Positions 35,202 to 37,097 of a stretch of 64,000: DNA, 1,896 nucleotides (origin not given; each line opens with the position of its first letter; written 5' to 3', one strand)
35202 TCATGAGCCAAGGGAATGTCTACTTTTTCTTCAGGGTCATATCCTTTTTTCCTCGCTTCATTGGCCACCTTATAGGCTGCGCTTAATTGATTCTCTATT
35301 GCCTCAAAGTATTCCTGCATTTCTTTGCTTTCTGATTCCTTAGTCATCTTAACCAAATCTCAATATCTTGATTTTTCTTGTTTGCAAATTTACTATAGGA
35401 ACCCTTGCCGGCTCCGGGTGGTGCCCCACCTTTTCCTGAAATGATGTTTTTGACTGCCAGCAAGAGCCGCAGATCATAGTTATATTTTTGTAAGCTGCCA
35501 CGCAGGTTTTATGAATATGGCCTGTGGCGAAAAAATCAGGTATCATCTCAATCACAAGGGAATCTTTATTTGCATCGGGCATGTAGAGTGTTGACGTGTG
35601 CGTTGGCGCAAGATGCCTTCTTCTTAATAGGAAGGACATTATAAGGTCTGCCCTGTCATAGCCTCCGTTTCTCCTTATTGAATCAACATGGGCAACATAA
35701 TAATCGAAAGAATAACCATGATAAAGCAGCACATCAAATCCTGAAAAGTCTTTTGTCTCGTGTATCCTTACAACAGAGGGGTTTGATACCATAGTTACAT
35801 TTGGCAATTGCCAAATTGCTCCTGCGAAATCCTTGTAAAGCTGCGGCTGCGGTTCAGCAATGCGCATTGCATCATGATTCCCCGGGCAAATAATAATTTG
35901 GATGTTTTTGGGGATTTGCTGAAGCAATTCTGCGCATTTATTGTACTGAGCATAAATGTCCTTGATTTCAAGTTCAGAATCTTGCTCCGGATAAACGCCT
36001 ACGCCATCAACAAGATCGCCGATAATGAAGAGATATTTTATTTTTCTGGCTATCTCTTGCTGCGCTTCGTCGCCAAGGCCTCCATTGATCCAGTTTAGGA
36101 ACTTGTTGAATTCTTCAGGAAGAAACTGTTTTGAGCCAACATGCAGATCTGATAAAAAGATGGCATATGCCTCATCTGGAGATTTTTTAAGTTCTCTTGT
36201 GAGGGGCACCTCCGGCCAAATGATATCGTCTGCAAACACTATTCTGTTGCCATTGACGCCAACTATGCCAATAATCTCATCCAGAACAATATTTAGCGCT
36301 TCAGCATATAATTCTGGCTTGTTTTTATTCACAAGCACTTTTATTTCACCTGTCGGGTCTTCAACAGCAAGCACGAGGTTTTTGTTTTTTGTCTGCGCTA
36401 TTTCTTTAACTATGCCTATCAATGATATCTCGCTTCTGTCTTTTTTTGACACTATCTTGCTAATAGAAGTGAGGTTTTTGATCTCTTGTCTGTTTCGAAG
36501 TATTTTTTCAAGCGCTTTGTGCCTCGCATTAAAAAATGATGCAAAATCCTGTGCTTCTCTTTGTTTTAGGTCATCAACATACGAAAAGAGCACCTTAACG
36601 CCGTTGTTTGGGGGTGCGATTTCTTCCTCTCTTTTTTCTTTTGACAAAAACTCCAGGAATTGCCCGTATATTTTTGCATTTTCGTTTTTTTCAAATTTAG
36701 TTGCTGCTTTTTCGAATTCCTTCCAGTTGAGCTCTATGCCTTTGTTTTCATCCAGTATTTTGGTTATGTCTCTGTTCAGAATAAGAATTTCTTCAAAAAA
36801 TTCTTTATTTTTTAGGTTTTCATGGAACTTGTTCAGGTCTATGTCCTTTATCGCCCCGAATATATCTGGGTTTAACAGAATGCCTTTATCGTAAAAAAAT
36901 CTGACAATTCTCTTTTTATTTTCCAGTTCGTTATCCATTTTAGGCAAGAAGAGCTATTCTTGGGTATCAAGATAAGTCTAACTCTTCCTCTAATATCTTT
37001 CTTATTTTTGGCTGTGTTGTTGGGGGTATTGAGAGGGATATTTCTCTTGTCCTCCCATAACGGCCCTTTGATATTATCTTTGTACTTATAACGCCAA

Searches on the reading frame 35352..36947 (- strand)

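Call 32: search_protein_families(library=pfam, proteins=[window:35352-36947:-], max_evalue=0.001)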
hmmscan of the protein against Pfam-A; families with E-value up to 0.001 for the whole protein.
window:35352-36947:- (532 aa): 4 families
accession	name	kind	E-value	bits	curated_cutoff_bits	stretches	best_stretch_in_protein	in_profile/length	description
PF04042.21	DNA_pol_E_B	-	4.3e-12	46.3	29.1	1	263-477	2-203/210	DNA polymerase alpha/epsilon subunit B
PF00149.33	Metallophos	-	6e-11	43.6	21.5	1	263-480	4-190/191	Calcineurin-like phosphoesterase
PF15072.12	HROB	-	0.00045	20.6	30.8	0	176-219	6-49/85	Homologous recombination OB-fold protein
PF01336.31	tRNA_anti-codon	-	0.00046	20.5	27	0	175-231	2-56/75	OB-fold nucleic acid binding domain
